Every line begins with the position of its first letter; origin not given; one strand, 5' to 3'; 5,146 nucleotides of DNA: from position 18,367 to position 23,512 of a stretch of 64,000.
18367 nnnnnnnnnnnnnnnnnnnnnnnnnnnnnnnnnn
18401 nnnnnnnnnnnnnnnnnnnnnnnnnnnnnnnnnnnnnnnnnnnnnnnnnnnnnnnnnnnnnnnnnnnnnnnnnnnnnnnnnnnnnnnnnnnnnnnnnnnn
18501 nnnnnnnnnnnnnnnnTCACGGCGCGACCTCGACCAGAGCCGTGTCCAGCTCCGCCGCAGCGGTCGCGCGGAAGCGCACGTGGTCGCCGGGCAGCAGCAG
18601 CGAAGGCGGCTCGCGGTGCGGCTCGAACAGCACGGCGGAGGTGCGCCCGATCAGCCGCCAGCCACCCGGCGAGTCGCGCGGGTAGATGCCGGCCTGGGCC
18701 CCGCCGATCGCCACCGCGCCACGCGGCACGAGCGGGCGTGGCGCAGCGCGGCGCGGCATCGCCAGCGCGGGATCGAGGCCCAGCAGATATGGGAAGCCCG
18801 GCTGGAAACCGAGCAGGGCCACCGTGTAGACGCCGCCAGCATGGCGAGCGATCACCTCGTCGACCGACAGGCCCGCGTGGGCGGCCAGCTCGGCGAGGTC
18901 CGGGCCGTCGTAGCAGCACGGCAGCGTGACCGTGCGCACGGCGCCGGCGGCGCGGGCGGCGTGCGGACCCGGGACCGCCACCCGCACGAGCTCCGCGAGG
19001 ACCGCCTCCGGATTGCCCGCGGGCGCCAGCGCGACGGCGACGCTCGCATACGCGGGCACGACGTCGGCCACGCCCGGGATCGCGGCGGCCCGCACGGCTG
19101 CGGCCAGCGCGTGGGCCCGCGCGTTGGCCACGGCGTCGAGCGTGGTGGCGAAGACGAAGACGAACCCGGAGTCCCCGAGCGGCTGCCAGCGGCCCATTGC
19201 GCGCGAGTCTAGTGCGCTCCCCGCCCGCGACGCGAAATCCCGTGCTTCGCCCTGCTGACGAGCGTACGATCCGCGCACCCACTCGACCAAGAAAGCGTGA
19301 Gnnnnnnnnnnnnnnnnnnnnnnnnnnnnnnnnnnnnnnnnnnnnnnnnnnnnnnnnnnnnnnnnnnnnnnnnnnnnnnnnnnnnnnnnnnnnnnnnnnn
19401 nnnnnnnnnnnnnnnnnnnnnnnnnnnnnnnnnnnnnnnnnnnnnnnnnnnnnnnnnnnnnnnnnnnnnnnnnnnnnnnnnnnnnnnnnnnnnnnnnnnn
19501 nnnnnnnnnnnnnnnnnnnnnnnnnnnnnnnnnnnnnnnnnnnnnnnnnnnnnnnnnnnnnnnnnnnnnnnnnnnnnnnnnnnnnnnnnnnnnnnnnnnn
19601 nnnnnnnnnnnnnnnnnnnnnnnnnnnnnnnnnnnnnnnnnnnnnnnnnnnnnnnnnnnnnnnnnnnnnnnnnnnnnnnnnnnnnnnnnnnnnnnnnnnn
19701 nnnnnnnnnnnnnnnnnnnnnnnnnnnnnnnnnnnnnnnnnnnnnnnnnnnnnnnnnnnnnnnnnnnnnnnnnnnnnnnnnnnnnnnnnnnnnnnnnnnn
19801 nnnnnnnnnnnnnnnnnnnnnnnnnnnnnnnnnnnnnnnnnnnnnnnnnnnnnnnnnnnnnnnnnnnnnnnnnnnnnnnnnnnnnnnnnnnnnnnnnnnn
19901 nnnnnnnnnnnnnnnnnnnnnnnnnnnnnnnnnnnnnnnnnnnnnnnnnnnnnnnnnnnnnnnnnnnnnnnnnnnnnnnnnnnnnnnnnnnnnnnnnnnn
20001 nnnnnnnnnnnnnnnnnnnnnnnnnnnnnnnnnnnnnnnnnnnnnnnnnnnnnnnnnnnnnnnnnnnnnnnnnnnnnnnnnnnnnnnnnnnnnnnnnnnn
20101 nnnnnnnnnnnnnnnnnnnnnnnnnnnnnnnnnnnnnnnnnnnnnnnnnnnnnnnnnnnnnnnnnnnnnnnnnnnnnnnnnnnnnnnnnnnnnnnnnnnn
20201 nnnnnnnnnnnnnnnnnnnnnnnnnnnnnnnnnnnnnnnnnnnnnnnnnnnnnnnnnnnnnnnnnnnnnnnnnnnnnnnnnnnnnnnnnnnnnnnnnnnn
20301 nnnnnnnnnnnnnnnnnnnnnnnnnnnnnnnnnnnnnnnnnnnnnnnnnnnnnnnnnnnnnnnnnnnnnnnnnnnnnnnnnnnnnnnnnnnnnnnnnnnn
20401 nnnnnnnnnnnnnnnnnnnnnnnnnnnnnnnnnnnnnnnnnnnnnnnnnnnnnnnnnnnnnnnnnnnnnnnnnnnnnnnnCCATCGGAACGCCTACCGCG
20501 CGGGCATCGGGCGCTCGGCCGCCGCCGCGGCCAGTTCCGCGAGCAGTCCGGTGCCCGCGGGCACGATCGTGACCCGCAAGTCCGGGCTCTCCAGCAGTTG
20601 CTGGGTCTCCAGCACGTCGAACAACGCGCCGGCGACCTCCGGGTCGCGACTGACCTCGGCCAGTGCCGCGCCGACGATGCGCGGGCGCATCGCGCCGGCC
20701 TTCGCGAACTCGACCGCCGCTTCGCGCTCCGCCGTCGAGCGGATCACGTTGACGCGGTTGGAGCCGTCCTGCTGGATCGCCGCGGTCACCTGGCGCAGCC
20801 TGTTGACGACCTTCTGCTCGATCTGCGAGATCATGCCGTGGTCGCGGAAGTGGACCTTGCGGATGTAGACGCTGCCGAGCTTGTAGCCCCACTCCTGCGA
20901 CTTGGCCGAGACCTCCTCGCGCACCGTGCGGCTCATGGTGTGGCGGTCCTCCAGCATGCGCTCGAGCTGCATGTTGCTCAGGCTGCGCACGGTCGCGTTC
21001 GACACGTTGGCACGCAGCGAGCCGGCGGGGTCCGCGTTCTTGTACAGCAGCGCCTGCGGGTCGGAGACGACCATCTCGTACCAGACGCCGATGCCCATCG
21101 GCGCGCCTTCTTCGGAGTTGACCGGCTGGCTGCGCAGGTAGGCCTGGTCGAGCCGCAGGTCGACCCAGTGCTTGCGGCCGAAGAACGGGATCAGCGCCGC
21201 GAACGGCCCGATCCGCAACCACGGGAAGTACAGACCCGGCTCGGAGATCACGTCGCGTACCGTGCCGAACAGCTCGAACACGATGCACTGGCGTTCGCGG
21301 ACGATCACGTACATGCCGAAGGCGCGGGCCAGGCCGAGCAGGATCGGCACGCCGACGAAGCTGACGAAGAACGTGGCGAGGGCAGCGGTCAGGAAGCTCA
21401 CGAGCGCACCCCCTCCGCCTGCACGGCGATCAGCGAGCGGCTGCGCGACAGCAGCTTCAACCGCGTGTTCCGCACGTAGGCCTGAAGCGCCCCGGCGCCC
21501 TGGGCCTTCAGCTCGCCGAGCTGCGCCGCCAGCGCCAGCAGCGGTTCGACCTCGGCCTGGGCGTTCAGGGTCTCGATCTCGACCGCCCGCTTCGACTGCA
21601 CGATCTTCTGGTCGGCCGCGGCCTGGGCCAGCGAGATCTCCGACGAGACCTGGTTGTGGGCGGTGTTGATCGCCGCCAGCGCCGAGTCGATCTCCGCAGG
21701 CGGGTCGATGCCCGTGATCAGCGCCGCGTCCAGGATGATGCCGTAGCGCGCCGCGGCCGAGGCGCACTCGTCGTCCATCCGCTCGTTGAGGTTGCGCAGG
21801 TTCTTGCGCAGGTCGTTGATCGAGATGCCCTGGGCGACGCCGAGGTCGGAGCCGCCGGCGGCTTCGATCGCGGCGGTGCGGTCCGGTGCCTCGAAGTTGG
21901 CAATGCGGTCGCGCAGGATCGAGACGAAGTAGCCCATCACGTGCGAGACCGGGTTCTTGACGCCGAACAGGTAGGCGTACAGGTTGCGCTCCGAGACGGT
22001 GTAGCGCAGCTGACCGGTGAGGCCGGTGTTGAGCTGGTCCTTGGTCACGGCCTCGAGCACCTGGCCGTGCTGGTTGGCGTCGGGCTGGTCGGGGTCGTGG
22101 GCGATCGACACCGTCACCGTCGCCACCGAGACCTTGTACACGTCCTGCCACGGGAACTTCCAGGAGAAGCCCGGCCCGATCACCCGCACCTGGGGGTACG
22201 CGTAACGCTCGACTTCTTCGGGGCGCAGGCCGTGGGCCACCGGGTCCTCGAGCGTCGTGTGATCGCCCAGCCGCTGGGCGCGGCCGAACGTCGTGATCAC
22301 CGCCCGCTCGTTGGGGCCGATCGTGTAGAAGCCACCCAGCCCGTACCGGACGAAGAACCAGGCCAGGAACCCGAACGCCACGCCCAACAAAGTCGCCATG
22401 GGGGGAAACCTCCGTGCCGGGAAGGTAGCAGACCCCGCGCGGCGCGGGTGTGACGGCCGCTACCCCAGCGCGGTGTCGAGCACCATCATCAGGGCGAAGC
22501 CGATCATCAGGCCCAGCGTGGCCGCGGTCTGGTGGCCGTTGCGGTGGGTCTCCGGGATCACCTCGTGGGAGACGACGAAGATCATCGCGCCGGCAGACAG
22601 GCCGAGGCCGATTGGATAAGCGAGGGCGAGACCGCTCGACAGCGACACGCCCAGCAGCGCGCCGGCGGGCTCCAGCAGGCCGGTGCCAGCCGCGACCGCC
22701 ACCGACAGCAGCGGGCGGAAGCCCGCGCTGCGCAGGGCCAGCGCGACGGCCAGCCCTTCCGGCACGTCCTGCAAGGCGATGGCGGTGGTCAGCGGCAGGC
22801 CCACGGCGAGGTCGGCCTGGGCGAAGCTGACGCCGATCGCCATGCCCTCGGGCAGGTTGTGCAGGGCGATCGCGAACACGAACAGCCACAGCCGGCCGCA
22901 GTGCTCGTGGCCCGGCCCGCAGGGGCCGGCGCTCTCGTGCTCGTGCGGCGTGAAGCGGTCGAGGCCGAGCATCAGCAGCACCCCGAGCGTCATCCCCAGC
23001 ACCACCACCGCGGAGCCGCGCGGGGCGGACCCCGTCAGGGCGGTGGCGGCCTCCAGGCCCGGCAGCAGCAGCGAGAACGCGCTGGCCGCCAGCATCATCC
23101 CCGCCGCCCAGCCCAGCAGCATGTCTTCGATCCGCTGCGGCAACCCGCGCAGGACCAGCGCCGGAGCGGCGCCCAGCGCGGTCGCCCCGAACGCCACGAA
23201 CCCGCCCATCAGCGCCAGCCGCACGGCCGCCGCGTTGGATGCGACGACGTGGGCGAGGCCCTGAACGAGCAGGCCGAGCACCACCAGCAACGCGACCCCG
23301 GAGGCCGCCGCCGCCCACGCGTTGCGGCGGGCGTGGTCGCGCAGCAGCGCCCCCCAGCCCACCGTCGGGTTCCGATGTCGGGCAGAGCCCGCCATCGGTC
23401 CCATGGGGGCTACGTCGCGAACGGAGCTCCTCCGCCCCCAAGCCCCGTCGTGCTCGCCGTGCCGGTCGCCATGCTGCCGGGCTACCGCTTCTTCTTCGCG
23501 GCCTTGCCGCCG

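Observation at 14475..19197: Complete translationally coupled pyroglutamate-handling operon: pxpB-pxpC-pxpA-DUF969-DUF979-pcp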

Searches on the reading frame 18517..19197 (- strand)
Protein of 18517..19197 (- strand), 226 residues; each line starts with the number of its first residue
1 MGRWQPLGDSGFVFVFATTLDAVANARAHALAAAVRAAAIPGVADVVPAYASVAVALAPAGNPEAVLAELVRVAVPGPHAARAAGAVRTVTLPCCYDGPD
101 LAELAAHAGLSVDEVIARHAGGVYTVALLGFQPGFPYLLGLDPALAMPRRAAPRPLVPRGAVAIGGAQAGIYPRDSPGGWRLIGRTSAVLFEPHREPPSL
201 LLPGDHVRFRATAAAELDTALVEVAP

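Call 6: search_protein_families(library=pfam, proteins=[window:18517-19197:-])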
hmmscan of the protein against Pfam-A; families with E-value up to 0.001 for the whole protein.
window:18517-19197:- (226 aa): 1 family
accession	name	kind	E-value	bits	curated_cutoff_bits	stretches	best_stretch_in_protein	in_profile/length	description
PF02682.21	CT_C_D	-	9.7e-67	225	22.1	1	3-201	2-202/202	Carboxyltransferase domain, subdomain C and D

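Call 7: search_protein_families(library=ncbifam, proteins=[window:18517-19197:-])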
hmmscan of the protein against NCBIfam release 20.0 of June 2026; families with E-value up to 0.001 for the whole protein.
window:18517-19197:- (226 aa): 2 families
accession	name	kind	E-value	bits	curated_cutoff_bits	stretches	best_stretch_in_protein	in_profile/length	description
TIGR00370.1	TIGR00370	equivalog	1.4e-48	165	145.55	1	7-209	1-201/202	5-oxoprolinase subunit PxpB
TIGR02712.1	urea_carbox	equivalog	1.6e-11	42.7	1303.85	1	154-220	982-1054/1201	urea carboxylase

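Call 75: search_solved_structures(query=window:18517-19197:-)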
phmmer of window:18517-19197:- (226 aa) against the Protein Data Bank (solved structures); distinct sequences matched with E-value up to 0.001: 6.
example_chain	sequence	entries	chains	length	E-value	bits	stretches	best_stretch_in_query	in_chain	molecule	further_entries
3oep_A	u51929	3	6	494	4.1e-43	150.9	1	11-211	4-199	Putative uncharacterized protein TTHA0988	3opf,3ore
2phc_B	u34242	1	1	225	1.8e-42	148.8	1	5-210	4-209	Uncharacterized protein PH0987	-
5dud_B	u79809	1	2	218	2.4e-40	141.9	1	27-209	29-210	YbgJ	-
9yx5_W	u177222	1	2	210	2.9e-40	141.6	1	24-212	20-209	Allophanate hydrolase subunit 1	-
3mml_B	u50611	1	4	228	3.9e-40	141.2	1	23-212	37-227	Allophanate hydrolase subunit 1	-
2zp2_A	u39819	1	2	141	2.2e-36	128.9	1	88-211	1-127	Kinase A inhibitor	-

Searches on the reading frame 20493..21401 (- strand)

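Call 22: search_protein_families(library=pfam, proteins=[window:20493-21401:-], max_evalue=0.01)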
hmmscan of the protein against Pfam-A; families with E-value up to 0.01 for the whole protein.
window:20493-21401:- (302 aa): 1 family
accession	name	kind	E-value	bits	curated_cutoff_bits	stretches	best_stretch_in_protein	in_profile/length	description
PF01145.31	Band_7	-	2.7e-15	57.3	23.6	1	33-210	2-171/176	SPFH domain / Band 7 family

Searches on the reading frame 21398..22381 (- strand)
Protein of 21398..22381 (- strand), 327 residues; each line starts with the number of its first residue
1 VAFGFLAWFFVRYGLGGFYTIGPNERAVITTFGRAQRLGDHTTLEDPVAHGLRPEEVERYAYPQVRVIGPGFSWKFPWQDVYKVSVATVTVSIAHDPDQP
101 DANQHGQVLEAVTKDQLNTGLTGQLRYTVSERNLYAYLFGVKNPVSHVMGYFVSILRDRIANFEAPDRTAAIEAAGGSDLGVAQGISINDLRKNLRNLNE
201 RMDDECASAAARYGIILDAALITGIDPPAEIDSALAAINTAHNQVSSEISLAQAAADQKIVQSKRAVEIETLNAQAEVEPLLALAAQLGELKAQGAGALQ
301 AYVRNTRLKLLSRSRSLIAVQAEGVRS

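Call 22: search_protein_families(library=pfam, proteins=[window:21398-22381:-], max_evalue=0.01)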
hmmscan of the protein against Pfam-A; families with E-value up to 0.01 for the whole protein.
window:21398-22381:- (327 aa): 1 family
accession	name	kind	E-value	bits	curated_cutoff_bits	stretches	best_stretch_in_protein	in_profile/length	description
PF01145.31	Band_7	-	4.1e-20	73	23.6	1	20-255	2-175/176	SPFH domain / Band 7 family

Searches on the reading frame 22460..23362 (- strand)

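Call 22: search_protein_families(library=pfam, proteins=[window:22460-23362:-], max_evalue=0.01)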
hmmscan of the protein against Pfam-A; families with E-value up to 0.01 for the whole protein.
window:22460-23362:- (300 aa): 1 family
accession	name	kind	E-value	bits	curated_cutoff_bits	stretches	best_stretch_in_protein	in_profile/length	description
PF02535.28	Zip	-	6.3e-25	88.5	35.1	1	149-295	169-322/323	ZIP Zinc transporter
